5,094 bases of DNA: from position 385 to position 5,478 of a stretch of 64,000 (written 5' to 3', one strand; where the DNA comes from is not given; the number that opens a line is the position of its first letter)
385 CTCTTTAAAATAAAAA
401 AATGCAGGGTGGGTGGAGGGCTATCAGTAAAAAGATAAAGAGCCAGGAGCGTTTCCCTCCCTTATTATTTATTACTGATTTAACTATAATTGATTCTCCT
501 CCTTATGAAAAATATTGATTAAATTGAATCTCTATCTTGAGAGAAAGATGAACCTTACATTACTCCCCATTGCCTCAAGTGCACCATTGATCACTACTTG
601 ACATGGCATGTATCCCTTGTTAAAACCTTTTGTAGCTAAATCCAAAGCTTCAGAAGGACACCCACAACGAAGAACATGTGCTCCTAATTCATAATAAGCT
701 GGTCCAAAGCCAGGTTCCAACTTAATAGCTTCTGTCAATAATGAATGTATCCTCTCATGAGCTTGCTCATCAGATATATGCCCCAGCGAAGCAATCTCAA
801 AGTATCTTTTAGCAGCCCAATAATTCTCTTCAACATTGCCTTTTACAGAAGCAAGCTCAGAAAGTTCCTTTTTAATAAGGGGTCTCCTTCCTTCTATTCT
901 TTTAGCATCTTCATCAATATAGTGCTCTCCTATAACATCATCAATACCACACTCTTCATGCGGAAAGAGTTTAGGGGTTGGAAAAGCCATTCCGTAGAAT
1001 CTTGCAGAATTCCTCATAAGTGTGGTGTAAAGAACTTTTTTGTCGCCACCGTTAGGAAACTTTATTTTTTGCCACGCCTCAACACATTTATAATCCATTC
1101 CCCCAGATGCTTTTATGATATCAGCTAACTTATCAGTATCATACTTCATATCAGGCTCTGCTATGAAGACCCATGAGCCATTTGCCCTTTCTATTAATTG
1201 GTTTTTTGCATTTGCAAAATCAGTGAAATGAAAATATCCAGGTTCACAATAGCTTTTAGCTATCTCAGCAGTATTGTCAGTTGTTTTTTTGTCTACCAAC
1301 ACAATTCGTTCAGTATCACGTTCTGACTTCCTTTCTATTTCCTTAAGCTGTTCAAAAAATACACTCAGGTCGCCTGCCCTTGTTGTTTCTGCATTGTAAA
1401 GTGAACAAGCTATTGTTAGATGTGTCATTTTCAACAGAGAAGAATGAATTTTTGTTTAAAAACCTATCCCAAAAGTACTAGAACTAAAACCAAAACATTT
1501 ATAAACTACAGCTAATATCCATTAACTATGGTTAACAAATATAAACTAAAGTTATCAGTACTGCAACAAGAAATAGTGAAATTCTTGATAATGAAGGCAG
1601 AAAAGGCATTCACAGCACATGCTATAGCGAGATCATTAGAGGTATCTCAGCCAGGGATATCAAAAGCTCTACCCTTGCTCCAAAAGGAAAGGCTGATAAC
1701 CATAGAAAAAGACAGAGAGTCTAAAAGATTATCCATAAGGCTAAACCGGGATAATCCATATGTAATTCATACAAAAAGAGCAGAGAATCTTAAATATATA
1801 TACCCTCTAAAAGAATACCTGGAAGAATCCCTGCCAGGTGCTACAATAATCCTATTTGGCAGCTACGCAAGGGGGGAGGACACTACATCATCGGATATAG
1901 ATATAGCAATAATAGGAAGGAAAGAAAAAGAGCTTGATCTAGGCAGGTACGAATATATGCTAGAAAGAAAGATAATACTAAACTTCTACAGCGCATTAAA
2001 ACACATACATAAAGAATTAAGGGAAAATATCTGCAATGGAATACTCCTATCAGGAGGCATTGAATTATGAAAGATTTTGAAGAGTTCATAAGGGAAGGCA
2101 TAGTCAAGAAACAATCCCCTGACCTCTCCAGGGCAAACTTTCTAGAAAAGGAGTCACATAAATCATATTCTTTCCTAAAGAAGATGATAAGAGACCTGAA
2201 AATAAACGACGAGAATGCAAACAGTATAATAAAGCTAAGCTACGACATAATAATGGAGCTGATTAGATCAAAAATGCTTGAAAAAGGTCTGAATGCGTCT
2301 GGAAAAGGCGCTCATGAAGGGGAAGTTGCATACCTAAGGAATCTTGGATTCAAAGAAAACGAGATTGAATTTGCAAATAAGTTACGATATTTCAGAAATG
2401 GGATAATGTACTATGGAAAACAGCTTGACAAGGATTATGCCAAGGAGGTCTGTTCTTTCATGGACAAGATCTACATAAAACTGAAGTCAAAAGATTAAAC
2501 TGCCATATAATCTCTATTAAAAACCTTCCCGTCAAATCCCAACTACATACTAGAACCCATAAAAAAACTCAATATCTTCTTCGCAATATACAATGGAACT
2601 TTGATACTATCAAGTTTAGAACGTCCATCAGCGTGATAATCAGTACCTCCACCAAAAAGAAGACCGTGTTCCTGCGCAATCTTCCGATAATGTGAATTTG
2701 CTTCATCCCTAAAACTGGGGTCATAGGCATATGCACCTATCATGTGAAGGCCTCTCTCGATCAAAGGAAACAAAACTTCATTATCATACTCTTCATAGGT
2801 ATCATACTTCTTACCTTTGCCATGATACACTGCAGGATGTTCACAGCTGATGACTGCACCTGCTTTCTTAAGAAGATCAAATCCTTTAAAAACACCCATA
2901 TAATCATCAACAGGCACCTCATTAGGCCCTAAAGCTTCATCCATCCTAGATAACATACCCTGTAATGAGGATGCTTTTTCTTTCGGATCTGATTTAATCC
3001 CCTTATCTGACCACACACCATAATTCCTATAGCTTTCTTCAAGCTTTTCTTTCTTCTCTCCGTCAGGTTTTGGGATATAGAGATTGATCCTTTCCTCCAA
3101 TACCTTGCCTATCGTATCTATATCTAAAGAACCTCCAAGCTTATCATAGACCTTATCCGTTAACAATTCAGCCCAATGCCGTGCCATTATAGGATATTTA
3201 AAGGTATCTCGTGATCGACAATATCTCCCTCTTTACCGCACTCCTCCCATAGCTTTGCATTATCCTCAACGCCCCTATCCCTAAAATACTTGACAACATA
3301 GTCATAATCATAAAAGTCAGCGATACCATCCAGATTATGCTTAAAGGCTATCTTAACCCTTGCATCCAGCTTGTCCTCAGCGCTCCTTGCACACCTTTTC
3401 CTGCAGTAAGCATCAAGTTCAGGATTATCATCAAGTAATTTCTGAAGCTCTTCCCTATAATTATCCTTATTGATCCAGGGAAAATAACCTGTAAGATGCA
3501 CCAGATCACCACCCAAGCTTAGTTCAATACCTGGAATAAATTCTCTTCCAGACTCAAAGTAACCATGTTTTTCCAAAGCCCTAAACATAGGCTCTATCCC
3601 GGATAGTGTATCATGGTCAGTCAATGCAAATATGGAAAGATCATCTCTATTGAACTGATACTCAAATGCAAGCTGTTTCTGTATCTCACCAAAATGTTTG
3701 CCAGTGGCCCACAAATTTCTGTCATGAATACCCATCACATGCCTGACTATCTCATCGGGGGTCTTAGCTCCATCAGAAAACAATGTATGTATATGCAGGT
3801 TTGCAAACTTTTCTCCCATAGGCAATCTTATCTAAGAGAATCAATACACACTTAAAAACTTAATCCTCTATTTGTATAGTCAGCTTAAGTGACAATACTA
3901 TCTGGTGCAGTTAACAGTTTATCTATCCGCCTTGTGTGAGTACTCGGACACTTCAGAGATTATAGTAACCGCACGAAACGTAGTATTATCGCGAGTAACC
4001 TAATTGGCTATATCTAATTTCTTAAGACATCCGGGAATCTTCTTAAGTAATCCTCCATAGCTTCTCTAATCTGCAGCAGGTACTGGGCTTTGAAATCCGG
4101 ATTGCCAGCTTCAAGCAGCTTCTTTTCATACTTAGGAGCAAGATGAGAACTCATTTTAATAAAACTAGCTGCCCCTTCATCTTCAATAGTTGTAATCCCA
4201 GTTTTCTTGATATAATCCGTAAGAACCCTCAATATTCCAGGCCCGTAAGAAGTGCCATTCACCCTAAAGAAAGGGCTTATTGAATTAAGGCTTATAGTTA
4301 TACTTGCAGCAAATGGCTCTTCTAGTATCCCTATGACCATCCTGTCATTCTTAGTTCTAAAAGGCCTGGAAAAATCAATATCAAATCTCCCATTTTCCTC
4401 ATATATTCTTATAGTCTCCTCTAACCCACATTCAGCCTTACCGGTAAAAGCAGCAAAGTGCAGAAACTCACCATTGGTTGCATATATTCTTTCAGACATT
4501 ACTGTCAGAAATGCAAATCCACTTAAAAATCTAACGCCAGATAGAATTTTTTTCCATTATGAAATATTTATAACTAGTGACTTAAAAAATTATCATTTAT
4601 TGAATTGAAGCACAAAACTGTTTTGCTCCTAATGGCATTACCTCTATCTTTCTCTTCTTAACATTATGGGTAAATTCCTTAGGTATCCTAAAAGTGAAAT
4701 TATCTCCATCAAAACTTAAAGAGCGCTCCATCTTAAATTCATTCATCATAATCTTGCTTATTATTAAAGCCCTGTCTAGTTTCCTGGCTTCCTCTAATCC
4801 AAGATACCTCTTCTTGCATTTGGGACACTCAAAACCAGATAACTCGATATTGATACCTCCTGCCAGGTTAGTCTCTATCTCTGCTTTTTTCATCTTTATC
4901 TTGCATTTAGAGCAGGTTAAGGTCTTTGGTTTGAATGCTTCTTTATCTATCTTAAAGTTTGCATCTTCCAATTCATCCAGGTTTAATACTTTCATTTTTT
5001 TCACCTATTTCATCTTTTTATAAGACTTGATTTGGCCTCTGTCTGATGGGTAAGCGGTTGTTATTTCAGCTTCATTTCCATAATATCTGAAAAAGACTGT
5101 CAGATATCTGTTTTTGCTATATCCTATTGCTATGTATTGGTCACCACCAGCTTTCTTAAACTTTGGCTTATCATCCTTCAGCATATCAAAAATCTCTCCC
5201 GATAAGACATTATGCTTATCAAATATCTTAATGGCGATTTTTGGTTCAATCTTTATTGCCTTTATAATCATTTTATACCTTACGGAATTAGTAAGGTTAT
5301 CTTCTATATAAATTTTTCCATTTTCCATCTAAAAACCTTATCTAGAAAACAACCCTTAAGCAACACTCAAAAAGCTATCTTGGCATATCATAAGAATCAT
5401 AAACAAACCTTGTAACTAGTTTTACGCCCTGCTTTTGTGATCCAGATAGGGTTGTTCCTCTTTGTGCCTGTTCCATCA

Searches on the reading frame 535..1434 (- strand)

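Call 17: search_protein_families(library=pfam, proteins=[window:535-1434:-], max_evalue=0.001)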
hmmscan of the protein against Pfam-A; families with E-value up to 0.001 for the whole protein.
window:535-1434:- (300 aa): 1 family
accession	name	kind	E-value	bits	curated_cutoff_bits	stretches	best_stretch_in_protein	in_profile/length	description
PF00535.33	Glycos_transf_2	-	1.8e-07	31.7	23.3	1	30-118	20-111/168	Glycosyl transferase family 2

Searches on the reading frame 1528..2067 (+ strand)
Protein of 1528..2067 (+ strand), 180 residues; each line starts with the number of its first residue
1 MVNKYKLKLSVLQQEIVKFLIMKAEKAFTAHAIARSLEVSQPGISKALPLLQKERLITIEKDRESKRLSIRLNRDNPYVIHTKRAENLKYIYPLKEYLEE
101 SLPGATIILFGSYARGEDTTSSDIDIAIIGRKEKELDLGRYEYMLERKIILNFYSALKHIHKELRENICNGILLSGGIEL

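Call 54: search_protein_families(library=phrogs, proteins=[window:1528-2067:+], max_evalue=0.01)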
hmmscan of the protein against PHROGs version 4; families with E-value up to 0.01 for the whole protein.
window:1528-2067:+ (180 aa): 1 family
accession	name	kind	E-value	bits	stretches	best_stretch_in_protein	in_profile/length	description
phrog_24076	-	unknown function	0.0042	17.5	1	106-155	5-48/229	-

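Call 79: search_protein_families(library=pfam, proteins=[window:1528-2067:+], max_evalue=10)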
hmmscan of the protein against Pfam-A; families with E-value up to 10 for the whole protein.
window:1528-2067:+ (180 aa): 13 families
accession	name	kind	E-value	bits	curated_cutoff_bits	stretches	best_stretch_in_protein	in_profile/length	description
PF01909.29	NTP_transf_2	-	2.8e-11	44.1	21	1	94-149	4-60/93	Nucleotidyltransferase domain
PF18765.7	Polbeta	-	3.2e-10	40.5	26.9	1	94-161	3-70/93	Polymerase beta, Nucleotidyltransferase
PF22600.2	MTPAP-like_central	-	2.2e-05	25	27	1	87-162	22-91/139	Poly(A) RNA polymerase, mitochondrial-like, central palm domain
PF12802.13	MarR_2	-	2.3e-05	24.9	27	1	21-67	14-60/61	MarR family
PF08279.18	HTH_11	-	0.00072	19.8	25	1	13-63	2-50/55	HTH domain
PF14792.12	DNA_pol_B_palm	-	0.0021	18.7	25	1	94-135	14-54/113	DNA polymerase beta palm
PF03445.19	DUF294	-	0.0039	17.5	21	1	106-135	51-81/138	Putative nucleotidyltransferase DUF294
PF00392.27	GntR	-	0.0057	16.7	27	1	30-61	27-58/64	Bacterial regulatory proteins, gntR family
PF21476.4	PF0610-like_N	-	0.027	15.1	33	1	14-45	4-32/50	PF0610-like, N-terminal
PF02082.26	Rrf2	-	0.095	13.3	30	1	20-60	15-56/132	Iron-dependent Transcriptional regulator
PF02002.24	TFIIE_alpha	-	0.096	13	22.9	1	18-66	20-66/105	TFIIE alpha subunit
PF13601.12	HTH_34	-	0.1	13.2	27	1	16-67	5-54/80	Winged helix DNA-binding domain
PF01978.25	TrmB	-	0.1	12.9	25.6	1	19-63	14-58/68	Sugar-specific transcriptional regulator TrmB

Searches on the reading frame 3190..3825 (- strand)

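Call 17: search_protein_families(library=pfam, proteins=[window:3190-3825:-], max_evalue=0.001)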
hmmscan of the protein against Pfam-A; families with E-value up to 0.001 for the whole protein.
window:3190-3825:- (212 aa): 1 family
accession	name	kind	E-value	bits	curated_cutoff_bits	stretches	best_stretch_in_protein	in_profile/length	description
PF02811.25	PHP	-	5.5e-05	24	26.4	0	60-105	26-66/164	PHP domain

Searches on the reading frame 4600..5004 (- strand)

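Call 3: search_protein_families(library=pfam, proteins=[window:4600-5004:-], max_evalue=1)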
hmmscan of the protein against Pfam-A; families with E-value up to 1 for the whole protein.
window:4600-5004:- (135 aa): 10 families
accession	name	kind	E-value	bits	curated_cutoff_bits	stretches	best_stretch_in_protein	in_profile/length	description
PF24292.1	DUF7479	-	0.00013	22.4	27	1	28-69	2-42/60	Domain of unknown function (DUF7479)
PF22191.2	IBR_1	-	0.0032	17.7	27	0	27-42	2-17/47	IBR domain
PF23783.1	Zn_ribbon_TiaS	-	0.0038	17.4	27.3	1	57-79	19-40/41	TiaS C-terminal zinc ribbon domain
PF18439.7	zf_UBZ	-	0.006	16.7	25.6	0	28-43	2-17/32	Ubiquitin-Binding Zinc Finger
PF01155.25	HypA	-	0.0087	16.5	28.9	1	12-76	57-105/112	Hydrogenase/urease nickel incorporation, metallochaperone, hypA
PF23145.1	Zf_2nd_IFT121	-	0.014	15.5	25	1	28-44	16-32/45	IFT121, second zinc finger domain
PF21968.2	TcdA1_RBD_3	-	0.027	15.1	27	1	97-130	2-35/106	TcdA1, receptor binding domain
PF13717.11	Zn_ribbon_4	-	0.086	13.2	30.3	0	59-67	4-12/36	zinc-ribbon domain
PF22635.1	I-TevI_ZnF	-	0.12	12.8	27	0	50-66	6-22/31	Intron-associated endonuclease 1 zinc finger domain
PF12760.12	Zn_ribbon_IS1595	-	0.4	11.1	25.4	0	57-66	18-27/46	Transposase zinc-ribbon domain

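Call 4: search_protein_families(library=ncbifam, proteins=[window:4600-5004:-], max_evalue=1)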
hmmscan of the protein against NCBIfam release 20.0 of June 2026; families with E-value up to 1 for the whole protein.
window:4600-5004:- (135 aa): 3 families
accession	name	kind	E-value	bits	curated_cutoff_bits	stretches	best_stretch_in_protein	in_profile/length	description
NF045645.1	DVU_1557_fam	equivalog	0.0048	17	60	1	28-67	2-40/60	DVU_1557 family redox protein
TIGR04104.1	cxxc_20_cxxc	subfamily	0.039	14.3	45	1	30-82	2-50/93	TIGR04104 family putative zinc finger protein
TIGR00100.1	hypA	equivalog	0.045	13.8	88.1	1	13-76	58-106/116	hydrogenase maturation nickel metallochaperone HypA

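Call 5: search_protein_families(library=padloc, proteins=[window:4600-5004:-], max_evalue=1)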
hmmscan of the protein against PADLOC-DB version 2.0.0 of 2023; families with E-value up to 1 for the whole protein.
window:4600-5004:- (135 aa): 0 families

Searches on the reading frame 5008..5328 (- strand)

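Call 3: search_protein_families(library=pfam, proteins=[window:5008-5328:-], max_evalue=1)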
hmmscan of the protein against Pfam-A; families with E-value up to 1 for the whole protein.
window:5008-5328:- (107 aa): 1 family
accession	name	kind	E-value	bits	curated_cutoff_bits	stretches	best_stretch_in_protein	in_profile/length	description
PF04365.19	BrnT_toxin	-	0.035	14.8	34.5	1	38-93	12-71/77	Ribonuclease toxin, BrnT, of type II toxin-antitoxin system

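Call 4: search_protein_families(library=ncbifam, proteins=[window:5008-5328:-], max_evalue=1)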
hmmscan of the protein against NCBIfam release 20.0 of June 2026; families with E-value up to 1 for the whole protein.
window:5008-5328:- (107 aa): 0 families

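Call 5: search_protein_families(library=padloc, proteins=[window:5008-5328:-], max_evalue=1)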
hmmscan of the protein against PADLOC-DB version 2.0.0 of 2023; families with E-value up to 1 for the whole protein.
window:5008-5328:- (107 aa): 0 families
